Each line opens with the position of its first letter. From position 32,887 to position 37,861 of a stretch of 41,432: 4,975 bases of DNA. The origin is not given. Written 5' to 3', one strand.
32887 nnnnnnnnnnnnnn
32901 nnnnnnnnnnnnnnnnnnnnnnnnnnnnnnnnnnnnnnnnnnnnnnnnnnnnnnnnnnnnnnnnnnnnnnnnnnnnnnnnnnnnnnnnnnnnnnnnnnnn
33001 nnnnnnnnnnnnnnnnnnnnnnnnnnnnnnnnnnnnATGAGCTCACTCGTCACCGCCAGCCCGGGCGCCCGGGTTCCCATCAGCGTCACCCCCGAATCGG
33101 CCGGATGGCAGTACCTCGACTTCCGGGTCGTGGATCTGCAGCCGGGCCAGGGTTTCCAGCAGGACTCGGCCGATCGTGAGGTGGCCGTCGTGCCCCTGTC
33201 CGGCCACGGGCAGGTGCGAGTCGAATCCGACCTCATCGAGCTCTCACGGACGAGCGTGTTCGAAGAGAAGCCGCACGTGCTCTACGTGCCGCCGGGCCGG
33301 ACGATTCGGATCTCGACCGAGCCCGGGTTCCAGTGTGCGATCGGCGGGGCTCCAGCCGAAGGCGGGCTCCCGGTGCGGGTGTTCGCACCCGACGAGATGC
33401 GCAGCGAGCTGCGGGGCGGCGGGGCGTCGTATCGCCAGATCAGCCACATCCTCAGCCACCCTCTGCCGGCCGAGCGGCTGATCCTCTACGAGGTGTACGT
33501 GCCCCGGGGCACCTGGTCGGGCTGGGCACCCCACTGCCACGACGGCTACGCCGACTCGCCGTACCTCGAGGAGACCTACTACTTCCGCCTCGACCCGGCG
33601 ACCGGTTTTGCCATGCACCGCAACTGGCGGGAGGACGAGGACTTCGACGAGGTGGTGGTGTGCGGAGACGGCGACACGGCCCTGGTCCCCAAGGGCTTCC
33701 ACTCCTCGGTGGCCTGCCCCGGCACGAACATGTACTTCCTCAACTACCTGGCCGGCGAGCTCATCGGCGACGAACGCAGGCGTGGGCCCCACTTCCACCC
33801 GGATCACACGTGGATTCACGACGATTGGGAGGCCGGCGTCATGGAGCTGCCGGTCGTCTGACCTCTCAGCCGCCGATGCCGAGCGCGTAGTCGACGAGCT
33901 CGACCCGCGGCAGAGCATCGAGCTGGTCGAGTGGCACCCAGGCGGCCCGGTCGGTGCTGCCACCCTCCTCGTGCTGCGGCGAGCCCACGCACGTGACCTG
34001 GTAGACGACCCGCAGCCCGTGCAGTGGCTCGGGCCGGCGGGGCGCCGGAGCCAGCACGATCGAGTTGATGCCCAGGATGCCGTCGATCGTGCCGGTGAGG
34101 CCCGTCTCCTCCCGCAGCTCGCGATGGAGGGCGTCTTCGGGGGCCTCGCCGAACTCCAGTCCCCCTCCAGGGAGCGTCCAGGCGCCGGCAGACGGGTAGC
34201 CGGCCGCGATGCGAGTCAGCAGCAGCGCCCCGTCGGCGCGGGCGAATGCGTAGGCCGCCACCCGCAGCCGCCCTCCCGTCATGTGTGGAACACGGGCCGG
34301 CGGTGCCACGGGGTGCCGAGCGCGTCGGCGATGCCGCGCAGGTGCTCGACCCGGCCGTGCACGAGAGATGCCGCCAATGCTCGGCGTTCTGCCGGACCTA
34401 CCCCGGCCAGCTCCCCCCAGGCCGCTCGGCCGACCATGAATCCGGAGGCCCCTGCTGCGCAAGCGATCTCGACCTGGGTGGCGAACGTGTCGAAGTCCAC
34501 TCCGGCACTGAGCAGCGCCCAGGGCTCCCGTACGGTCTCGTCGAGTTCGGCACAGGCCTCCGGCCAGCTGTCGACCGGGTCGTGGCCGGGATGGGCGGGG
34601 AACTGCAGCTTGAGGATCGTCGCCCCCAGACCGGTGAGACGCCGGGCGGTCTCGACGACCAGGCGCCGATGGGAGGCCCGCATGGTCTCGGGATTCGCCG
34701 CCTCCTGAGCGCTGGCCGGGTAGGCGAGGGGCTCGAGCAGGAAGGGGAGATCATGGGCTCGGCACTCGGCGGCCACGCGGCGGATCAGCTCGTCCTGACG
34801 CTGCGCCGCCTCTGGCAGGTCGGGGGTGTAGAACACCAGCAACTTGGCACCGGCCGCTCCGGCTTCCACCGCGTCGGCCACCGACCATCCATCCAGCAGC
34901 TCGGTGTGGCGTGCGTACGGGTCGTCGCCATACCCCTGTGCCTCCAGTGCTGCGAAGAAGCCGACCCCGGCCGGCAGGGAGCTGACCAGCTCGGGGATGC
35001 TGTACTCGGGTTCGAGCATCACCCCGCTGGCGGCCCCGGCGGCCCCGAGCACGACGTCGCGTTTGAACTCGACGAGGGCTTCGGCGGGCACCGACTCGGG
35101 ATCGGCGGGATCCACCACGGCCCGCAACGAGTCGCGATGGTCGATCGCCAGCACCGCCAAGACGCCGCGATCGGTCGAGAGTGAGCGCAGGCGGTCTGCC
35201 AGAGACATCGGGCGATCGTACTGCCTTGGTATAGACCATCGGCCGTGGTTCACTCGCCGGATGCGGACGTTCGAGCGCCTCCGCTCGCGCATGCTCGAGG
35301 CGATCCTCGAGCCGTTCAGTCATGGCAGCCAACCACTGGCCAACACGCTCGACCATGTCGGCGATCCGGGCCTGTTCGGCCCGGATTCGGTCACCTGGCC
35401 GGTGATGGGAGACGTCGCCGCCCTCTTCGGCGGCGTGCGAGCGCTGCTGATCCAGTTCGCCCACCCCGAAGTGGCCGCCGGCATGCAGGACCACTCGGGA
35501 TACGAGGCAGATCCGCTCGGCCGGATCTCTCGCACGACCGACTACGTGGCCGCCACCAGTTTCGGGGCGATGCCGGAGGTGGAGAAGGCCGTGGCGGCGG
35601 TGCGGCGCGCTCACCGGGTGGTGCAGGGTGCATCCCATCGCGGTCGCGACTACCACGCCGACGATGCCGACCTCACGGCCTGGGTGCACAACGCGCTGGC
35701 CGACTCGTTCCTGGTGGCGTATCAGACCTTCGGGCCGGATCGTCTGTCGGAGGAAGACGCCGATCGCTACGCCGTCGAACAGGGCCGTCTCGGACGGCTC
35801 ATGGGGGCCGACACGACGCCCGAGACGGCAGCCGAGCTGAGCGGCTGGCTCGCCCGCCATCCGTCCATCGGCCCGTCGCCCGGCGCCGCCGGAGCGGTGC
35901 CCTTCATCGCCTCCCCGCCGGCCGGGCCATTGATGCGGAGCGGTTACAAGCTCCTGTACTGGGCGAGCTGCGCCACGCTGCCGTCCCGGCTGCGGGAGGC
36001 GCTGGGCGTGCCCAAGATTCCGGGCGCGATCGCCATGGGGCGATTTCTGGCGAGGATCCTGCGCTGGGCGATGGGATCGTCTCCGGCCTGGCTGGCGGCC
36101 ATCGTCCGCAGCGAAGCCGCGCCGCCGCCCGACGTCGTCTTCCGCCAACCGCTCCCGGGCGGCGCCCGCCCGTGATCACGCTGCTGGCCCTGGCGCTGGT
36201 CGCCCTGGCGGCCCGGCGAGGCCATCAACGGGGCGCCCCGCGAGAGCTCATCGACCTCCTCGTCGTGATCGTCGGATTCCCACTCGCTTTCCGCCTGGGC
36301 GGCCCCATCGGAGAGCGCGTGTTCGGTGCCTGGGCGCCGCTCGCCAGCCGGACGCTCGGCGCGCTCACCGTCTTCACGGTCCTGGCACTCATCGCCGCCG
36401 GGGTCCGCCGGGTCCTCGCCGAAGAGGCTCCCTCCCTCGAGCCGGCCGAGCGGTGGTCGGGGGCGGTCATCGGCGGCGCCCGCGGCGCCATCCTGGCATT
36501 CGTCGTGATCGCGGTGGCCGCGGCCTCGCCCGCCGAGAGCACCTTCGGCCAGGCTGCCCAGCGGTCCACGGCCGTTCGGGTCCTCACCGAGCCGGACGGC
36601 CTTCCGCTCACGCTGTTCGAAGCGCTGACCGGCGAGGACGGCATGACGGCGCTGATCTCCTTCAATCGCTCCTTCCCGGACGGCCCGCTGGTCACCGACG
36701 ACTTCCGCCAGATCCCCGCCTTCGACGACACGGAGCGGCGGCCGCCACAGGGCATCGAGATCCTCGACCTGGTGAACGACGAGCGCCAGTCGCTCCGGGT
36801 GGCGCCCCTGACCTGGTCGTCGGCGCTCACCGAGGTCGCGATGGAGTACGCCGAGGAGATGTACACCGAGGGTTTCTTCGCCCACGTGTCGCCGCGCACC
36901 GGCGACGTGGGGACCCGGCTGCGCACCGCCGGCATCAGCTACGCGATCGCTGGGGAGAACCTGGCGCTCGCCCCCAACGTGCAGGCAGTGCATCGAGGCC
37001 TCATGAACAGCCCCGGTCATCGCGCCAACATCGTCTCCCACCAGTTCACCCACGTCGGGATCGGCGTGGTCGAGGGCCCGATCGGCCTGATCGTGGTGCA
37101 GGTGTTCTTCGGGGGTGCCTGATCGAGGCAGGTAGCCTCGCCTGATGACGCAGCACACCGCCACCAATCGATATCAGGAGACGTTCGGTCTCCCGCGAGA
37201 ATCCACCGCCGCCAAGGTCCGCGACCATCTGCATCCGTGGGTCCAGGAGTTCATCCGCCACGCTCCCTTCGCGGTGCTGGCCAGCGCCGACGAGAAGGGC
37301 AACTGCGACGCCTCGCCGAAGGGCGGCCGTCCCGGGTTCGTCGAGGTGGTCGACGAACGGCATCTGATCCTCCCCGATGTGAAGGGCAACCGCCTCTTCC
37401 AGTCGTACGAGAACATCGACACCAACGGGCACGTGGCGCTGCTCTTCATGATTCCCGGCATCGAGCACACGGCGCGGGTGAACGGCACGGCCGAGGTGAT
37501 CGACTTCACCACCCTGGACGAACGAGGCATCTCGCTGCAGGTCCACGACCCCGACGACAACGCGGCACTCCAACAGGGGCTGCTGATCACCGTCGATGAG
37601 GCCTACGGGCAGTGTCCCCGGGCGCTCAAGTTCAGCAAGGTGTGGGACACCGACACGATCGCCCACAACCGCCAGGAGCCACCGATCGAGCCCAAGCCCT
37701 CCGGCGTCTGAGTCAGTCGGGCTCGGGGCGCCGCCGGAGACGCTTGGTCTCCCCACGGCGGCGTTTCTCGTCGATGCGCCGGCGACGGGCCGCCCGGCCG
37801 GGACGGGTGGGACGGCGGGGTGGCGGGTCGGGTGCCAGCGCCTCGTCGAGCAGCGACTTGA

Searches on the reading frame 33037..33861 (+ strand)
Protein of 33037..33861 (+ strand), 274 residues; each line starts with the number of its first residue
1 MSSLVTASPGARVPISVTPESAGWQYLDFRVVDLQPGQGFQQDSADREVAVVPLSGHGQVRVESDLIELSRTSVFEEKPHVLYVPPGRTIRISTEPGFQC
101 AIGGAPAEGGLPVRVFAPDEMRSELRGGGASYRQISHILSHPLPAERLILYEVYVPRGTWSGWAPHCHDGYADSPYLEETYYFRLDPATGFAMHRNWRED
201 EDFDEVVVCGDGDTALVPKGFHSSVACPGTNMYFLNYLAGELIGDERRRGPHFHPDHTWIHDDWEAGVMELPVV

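Call 26: search_protein_families(library=pfam, proteins=[window:33037-33861:+], max_evalue=0.00001)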
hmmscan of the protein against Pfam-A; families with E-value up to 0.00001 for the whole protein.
window:33037-33861:+ (274 aa): 1 family
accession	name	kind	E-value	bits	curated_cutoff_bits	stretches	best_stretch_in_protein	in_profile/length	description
PF04962.18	KduI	-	1.3e-72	244.7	23.9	1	10-260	11-262/262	KduI/IolB family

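Call 81: search_protein_families(library=ncbifam, proteins=[window:33037-33861:+], max_evalue=1e-20)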
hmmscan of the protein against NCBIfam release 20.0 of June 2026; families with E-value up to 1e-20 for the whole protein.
window:33037-33861:+ (274 aa): 1 family
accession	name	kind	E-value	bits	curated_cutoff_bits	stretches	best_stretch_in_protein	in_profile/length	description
TIGR04378.1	myo_inos_iolB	equivalog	2.5e-67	227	205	1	16-260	2-246/247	5-deoxy-glucuronate isomerase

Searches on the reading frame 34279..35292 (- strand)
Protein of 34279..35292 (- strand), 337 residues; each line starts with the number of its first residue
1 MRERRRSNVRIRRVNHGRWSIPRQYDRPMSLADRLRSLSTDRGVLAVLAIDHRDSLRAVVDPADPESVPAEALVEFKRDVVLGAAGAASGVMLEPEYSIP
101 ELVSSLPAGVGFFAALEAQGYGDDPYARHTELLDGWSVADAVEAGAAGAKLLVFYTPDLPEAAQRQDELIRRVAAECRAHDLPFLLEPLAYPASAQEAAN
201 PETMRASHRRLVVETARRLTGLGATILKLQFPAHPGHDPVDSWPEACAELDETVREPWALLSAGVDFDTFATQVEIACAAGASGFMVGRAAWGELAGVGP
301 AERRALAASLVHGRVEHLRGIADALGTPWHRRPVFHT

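Call 26: search_protein_families(library=pfam, proteins=[window:34279-35292:-], max_evalue=0.00001)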
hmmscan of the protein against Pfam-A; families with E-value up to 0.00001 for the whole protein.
window:34279-35292:- (337 aa): 1 family
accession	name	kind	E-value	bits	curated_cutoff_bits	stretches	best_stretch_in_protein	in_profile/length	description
PF01791.15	DeoC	-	1.1e-22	81.2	23.8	1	46-292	2-227/229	DeoC/LacD family aldolase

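Call 81: search_protein_families(library=ncbifam, proteins=[window:34279-35292:-], max_evalue=1e-20)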
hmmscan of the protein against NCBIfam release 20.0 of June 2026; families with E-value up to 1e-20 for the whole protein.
window:34279-35292:- (337 aa): 4 families
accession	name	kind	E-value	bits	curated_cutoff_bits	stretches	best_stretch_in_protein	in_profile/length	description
NF009498.0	PRK12858.1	subfamily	4.4e-64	216.6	184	1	32-332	9-326/342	tagatose 1,6-diphosphate aldolase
NF009065.0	PRK12399.1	subfamily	8.4e-31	107.2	458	1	33-294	9-283/326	tagatose 1,6-diphosphate aldolase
NF003180.0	PRK04161.1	subfamily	2.9e-28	98.9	519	1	33-296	10-286/330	tagatose 1,6-diphosphate aldolase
TIGR01232.1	lacD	equivalog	9.3e-23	80.9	432.2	0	35-210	10-185/325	tagatose-bisphosphate aldolase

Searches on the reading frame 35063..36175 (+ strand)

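Call 26: search_protein_families(library=pfam, proteins=[window:35063-36175:+], max_evalue=0.00001)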
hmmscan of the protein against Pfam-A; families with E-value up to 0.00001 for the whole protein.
window:35063-36175:+ (370 aa): 1 family
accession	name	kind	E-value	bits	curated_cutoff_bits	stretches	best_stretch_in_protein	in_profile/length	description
PF09995.15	MPAB_Lcp_cat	-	1.8e-50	172.6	23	1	112-335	1-231/231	ER-bound oxygenase mpaB/B'/Rubber oxygenase, catalytic domain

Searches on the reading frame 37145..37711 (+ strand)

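Call 26: search_protein_families(library=pfam, proteins=[window:37145-37711:+], max_evalue=0.00001)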
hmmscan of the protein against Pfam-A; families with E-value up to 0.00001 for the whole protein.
window:37145-37711:+ (188 aa): 1 family
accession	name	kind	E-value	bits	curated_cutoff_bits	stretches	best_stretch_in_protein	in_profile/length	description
PF01243.27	PNPOx_N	-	7.7e-14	52.5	28.1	1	32-128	4-85/120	Pyridoxamine 5'-phosphate oxidase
